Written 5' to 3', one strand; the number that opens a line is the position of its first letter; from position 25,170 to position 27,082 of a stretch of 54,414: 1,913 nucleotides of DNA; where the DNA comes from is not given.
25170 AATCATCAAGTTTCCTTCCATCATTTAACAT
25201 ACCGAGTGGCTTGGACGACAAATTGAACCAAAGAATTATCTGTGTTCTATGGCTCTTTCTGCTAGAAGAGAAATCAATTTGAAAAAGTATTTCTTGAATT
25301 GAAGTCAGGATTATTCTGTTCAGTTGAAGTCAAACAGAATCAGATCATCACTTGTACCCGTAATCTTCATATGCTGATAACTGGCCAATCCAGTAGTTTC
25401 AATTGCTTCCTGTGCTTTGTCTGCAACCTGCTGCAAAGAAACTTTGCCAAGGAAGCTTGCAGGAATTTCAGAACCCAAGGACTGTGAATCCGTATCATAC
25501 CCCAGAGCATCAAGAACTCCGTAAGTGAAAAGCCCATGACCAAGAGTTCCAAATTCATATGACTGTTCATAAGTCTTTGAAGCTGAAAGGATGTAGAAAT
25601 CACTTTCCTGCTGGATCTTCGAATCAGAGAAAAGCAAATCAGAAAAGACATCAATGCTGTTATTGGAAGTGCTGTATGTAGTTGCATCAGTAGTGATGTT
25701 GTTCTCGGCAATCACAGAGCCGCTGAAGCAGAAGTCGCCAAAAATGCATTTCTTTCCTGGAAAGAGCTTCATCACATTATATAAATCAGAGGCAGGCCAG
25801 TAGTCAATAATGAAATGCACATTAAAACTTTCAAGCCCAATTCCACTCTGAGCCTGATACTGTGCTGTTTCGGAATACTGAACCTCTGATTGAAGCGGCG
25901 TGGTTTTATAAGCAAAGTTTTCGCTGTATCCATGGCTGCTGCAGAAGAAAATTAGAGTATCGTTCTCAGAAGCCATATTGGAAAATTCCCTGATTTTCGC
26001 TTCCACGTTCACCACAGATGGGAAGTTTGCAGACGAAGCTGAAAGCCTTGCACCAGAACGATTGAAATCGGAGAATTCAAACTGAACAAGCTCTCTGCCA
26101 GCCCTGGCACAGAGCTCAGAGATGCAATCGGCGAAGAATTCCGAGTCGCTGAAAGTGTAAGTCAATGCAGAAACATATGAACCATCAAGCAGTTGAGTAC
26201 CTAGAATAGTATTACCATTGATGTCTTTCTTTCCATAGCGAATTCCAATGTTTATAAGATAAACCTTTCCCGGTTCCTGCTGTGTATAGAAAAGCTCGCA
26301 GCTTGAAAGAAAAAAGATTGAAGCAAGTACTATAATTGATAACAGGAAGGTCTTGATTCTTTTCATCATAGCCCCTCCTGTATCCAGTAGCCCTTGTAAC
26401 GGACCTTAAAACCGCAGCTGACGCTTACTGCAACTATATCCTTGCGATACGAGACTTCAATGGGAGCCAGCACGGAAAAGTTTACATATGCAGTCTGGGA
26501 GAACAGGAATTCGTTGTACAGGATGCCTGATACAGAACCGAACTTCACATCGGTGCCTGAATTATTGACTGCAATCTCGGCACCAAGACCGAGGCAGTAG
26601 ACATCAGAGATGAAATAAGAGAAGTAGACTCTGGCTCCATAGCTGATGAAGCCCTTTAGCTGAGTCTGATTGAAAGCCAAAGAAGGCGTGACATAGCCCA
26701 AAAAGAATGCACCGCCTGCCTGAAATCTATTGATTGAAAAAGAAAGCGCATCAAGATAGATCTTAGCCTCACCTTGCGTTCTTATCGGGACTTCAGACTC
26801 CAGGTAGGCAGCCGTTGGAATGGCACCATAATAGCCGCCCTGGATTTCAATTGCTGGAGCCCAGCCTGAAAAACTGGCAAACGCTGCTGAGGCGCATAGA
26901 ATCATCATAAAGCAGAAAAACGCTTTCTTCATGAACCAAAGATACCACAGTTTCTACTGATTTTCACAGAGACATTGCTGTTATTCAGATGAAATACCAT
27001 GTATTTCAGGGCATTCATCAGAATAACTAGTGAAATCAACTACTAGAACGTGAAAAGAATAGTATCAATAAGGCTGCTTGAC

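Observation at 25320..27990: Co-directional triad: dead caspase-like lipoprotein, small beta-barrel OMP, then intact caspase-like lipoprotein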

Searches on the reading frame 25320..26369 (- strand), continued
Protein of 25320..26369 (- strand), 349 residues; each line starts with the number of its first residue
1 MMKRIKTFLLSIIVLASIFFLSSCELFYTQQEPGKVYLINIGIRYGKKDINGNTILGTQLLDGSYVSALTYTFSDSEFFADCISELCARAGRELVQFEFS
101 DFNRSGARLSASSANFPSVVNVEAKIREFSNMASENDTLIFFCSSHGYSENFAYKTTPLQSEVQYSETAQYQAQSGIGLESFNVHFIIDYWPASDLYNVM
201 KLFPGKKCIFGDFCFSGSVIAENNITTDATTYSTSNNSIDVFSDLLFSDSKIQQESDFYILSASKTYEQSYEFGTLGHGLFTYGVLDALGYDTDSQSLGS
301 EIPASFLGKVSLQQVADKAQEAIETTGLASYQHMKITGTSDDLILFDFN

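Call 71: list_cluster_members(proteins=[P0004, P0098, P0043, P0032, P0066, P0119, P0137, P0163, P0019, P0023])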
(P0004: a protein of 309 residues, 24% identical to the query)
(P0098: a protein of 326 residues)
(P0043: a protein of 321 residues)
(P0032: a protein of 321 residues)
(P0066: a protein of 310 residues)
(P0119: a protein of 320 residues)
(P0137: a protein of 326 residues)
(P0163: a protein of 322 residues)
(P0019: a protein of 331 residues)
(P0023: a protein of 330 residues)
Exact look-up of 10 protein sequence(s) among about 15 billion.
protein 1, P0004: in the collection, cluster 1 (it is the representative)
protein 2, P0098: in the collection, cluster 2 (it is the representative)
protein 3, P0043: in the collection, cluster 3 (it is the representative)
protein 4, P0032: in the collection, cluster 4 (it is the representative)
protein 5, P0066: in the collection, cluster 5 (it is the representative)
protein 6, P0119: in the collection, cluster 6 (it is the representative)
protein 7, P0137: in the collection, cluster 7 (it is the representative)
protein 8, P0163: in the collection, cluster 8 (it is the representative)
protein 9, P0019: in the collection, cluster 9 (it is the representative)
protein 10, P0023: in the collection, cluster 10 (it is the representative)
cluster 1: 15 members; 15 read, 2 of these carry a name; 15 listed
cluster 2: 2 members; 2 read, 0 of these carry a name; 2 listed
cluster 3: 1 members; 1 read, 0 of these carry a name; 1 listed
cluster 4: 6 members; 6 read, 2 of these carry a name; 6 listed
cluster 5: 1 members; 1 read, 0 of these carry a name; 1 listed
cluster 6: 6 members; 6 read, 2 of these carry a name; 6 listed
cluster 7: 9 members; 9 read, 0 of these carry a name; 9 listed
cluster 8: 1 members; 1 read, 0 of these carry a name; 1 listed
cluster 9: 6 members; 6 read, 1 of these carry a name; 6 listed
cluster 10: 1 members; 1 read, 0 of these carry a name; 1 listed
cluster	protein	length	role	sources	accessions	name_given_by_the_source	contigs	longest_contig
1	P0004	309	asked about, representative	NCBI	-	-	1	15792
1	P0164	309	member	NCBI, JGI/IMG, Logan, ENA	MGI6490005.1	MAG: caspase family protein [Sphaerochaeta sp.] | hypothetical protein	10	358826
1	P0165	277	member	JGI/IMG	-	hypothetical protein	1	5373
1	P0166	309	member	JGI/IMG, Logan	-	-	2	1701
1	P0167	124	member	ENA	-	-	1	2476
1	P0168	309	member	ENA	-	-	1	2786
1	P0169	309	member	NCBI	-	-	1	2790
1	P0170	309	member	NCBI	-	-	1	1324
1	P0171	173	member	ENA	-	-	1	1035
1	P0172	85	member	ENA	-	-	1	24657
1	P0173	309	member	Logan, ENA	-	-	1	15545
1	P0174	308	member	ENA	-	-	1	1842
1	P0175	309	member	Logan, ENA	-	-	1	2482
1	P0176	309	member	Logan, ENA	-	-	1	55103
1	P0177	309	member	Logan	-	-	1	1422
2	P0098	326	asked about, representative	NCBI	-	-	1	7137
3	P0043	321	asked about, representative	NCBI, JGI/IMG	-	-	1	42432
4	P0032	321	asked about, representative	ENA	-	-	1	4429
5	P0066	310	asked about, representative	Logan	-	-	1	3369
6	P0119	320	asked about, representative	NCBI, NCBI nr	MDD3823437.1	MAG: caspase family protein [Sphaerochaetaceae bacterium] | caspase family protein [Sphaerochaetaceae bacterium]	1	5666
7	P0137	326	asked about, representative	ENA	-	-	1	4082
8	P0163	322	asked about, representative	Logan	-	-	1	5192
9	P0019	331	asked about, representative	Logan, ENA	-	-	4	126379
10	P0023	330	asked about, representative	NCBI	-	-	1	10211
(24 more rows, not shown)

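Call 76: find_encoding_contigs(protein=P0055, flank=5000, max_places=2)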
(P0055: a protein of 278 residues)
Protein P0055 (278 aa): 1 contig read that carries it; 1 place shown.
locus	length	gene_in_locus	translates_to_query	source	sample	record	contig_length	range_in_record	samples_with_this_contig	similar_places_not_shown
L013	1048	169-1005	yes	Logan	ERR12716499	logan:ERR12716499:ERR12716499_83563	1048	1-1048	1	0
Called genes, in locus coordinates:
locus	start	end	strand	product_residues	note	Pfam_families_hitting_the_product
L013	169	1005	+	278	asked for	-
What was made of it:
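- Tried and rejected: Too short for context (call 76).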

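Call 77: find_encoding_contigs(protein=P0137, flank=5000, max_places=2)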
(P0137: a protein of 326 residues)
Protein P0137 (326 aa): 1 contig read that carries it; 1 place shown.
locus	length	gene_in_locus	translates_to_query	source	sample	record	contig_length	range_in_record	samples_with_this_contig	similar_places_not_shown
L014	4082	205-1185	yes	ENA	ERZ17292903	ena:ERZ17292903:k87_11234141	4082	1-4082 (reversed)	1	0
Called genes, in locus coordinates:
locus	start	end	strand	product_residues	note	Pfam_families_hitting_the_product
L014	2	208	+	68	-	?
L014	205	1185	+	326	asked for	PF00656:Peptidase_C14 (weak)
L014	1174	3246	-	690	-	PF00270:DEAD (faint), PF04851:ResIII, PF13604:AAA_30 (faint), PF17757:UvrB_inter, PF27431:UvrB_3rd, PF00271:Helicase_C, PF12344:UvrB, PF02151:UVR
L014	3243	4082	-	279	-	?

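Call 83: search_protein_families(library=padloc, proteins=[window:25320-26369:-], max_evalue=0.01)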
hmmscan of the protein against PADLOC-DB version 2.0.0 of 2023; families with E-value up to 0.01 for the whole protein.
window:25320-26369:- (349 aa): 0 families
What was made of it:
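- No defence model matches B or C (call 83).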

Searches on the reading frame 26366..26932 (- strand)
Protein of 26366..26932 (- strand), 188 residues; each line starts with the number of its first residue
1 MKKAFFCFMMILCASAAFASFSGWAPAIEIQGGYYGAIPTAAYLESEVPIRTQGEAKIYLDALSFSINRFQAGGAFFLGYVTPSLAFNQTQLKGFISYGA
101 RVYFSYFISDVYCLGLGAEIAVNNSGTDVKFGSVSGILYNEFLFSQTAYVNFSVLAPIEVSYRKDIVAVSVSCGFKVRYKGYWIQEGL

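Call 3: search_protein_families(library=pfam, proteins=[window:26366-26932:-], max_evalue=1)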
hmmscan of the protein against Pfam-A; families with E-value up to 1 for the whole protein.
window:26366-26932:- (188 aa): 0 families

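Call 4: search_protein_families(library=ncbifam, proteins=[window:26366-26932:-], max_evalue=1)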
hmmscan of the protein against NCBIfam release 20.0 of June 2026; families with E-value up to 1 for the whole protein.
window:26366-26932:- (188 aa): 0 families

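Call 12: find_homologous_proteins(query=window:26366-26932:-, max_evalue=0.1)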
Query window:26366-26932:- (188 aa): 4 proteins with E <= 0.1 among 69 candidates.
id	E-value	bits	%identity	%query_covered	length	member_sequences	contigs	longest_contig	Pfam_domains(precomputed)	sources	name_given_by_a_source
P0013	5.6e-112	390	100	96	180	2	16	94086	-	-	-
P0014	2.9e-76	273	68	94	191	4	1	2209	-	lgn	-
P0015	1.6e-72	261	64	94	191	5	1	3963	-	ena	-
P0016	4.6e-63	230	59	90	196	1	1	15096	-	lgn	-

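Call 19: find_encoding_contigs(protein=P0016, flank=6000, max_places=3)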
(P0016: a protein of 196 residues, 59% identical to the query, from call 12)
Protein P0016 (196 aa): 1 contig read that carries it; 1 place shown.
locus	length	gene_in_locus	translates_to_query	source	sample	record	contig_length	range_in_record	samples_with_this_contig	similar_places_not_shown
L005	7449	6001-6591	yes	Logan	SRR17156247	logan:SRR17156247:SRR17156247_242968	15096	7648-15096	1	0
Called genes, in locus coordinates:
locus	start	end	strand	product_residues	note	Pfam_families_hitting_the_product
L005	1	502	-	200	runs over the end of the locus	PF27340:TP_0126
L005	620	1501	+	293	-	PF00763:THF_DHG_CYH, PF02882:THF_DHG_CYH_C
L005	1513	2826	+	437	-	PF00919:UPF0004, PF04055:Radical_SAM, PF01938:TRAM (weak)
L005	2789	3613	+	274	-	PF02146:SIR2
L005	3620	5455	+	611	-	PF00009:GTP_EFTU, PF01926:MMR_HSR1 (weak), PF22042:EF-G_D2, PF03144:GTP_EFTU_D2, PF00679:EFG_C, PF21018:BipA_C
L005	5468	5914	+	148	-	PF04266:ASCH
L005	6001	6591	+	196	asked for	-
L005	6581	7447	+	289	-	?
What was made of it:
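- The ASCH gene replaces A in L005 (call 19).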

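Call 27: find_related_loci(query=A1, collection=genome_contigs, flank=8000)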
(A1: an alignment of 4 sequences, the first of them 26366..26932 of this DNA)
Query A1 (188 aa) in genome_contigs; peptide patterns used: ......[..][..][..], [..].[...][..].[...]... (x = any residue, [..] = any of these).
56 stretches matched a pattern, but none encodes a relative of the query by tblastn (E <= 1e-3).
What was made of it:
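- Tried and rejected: No relatives in 185,579 species representatives (call 27).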

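Call 31: predict_structure(alignment_id=A1)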
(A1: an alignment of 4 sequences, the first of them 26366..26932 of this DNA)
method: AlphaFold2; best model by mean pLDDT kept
length: 188 residues; sequences in the alignment: 4
mean_pLDDT: 75.3   pTM: 0.66
mean pLDDT of the five models: 75.3, 74.2, 73.6, 73.1, 72.2
residues with pLDDT >= 90: 27; 70-90: 103; 50-70: 36; < 50: 22
segments of 3 or more residues with pLDDT < 50: 14-22, 86-91, 184-188
pLDDT, mean of each block of 10 residues (from residue 1): 62 45 69 86 74 86 75 86 58 76 87 89 67 88 74 89 86 85 40
secondary structure, 60 per line:
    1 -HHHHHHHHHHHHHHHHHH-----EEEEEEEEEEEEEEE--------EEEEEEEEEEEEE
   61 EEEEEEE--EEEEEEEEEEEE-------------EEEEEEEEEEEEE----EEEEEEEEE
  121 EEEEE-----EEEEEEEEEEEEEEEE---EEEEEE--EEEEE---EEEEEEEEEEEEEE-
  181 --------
elements in order: H2-19 E25-39 E48-67 E70-81 E95-107 E112-125 E131-146 E150-155 E158-162 E166-179
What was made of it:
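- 26366..26932 (-): Gene B: 188-aa protein with a type I signal peptide (AFA|S) and a predicted 8-stranded outer-membrane beta-barrel. Conserved motifs: YL..VP.RTQ, TPSL...LKGF and YRKD. AF2 model with pLDDT 75 and 8 strands (call 31).
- On 8-stranded outer-membrane beta-barrels (OmpX/Ail/NspA/OmpA-TM class): AF2 model with pLDDT 75, pTM 0.66 and 8 strands (call 31).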

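Call 34: fold_search(model_id=the predicted structure, library=pdb)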
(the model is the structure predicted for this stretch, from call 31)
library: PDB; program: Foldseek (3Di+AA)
matches with E <= 10: 1088; with E <= 0.001: 15
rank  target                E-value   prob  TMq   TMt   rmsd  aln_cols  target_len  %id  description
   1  1p4t                  8.0e-06  1.00  0.51  0.59   4.5       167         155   16  Crystal structure of Neisserial surface protein A (NspA) (released 2003-07-22)
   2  9a2m_MODEL_1_A        1.5e-05  1.00  0.44  0.28   6.7       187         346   13  Model of E. coli OmpA by in-cell photo-crosslinking MS and deep learning (released 2023-02-24)
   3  3qrc_A                2.2e-05  1.00  0.42  0.49   7.0       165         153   16  The crystal structure of Ail, the attachment invasion locus protein of Yersinia pestis, in complex with the heparin an (released 2011-11-23)
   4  3qrc_B                2.3e-05  1.00  0.41  0.47   7.3       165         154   15  The crystal structure of Ail, the attachment invasion locus protein of Yersinia pestis, in complex with the heparin an (released 2011-11-23)
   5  9nh1_C                3.0e-05  1.00  0.40  0.31   8.3       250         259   11  In situ cryo-EM structure of porin I of the Legionella Dot/Icm T4SS machine (released 2025-09-17)
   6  3qra                  4.6e-05  1.00  0.38  0.44   7.9       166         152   14  The crystal structure of Ail, the attachment invasion locus protein of Yersinia pestis (released 2011-11-23)
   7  9fzc_A                5.4e-05  1.00  0.42  0.45   7.2       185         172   13  Structure of OmpA-short in complex with nanobody Nb01 (released 2024-07-17)
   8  9nh1_A                8.2e-05  1.00  0.43  0.34   8.4       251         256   10  In situ cryo-EM structure of porin I of the Legionella Dot/Icm T4SS machine (released 2025-09-17)
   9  9fzd_A                2.6e-04  1.00  0.42  0.45   7.8       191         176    9  Structure of OmpA-long in complex with nanobody Nb39 (released 2024-07-17)
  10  2n2l_MODEL_1_A        2.9e-04  1.00  0.37  0.42   8.0       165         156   15  NMR structure of yersinia pestis ail (attachment invasion locus) in decylphosphocholine micelles calculated wi (released 2015-07-22)
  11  9nh2_A                3.3e-04  1.00  0.42  0.37   8.5       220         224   10  In situ cryo-EM structure of porin III of the Legionella Dot/Icm T4SS machine (released 2025-09-17)
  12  1k24                  5.3e-04  1.00  0.36  0.29  10.2       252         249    8  Crystal Structure of the OpcA Outer Membrane Adhesin/Invasin from Neisseria meningitidis (released 2002-03-27)
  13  9nh1_B                5.9e-04  1.00  0.40  0.32   8.3       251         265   10  In situ cryo-EM structure of porin I of the Legionella Dot/Icm T4SS machine (released 2025-09-17)
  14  1qj9                  7.2e-04  0.99  0.32  0.38   9.9       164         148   13  CRYSTAL STRUCTURE OF THE OUTER MEMBRANE PROTEIN OMPX FROM ESCHERICHIA COLI (released 1999-10-06)
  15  4rlc                  8.5e-04  1.00  0.37  0.48   6.7       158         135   12  Crystal structure of the N-terminal beta-barrel domain of Pseudomonas aeruginosa OprF (released 2015-04-22)
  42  2erv_B                4.4e-03  1.00  0.49  0.60   4.3       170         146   14  Crystal structure of the outer membrane enzyme PagL (released 2006-04-11)
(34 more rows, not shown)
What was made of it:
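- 26366..26932 (-): Foldseek hits to NspA 1p4t (E 8e-6), Ail, OmpA-TM, OmpX and PagL (call 34).
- On 8-stranded outer-membrane beta-barrels (OmpX/Ail/NspA/OmpA-TM class): Foldseek hits to NspA (E 8e-6), Ail, OmpA-TM, OmpX and PagL (call 34).
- Closest known: Small 8-stranded outer-membrane barrels: NspA, Ail/OmpX, OmpA transmembrane domain, PagL. Same: Best structural matches are 1p4t, 3qrc, 9fzc and 2erv (call 34).
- B is an 8-stranded outer-membrane barrel (calls 31, 34).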

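Call 42: find_related_loci(query=A7, collection=metagenome_contigs, flank=8000)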
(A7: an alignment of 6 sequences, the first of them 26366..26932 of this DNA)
Query A7 (188 aa) in metagenome_contigs; peptide patterns used: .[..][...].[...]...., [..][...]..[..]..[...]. (x = any residue, [..] = any of these).
42 stretches matched a pattern; 1 encode a relative of the query (tblastn E <= 1e-3); 1 distinct loci.
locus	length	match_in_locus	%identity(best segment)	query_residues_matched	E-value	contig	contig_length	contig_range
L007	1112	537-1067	68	12-188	6e-89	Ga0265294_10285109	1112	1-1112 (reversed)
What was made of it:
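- Tried and rejected: Only a 1.1-kb contig (L007), uninformative for context (call 42).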

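Call 83: search_protein_families(library=padloc, proteins=[window:26366-26932:-], max_evalue=0.01)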
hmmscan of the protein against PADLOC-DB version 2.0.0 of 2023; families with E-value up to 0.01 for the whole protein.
window:26366-26932:- (188 aa): 0 families

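Call 84: search_solved_structures(query=A6, max_evalue=10)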
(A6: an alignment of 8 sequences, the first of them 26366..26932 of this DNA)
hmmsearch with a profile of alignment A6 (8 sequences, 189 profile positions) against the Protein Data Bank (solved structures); distinct sequences matched with E-value up to 10: 3.
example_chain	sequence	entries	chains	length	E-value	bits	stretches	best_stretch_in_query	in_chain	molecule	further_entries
7uia_D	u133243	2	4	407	0.81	12.6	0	120-171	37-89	Neurotoxin type E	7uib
7uie_A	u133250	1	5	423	0.9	12.5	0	120-171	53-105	Botulinum neurotoxin E heavy chain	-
7ovw_AAA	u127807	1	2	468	0.92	12.4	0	120-171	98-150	Neurotoxin type E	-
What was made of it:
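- On 8-stranded outer-membrane beta-barrels (OmpX/Ail/NspA/OmpA-TM class): No PDB sequence hit with the family profile (call 84).
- Tried and rejected: The barrel profile has no PDB sequence hit (call 84).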
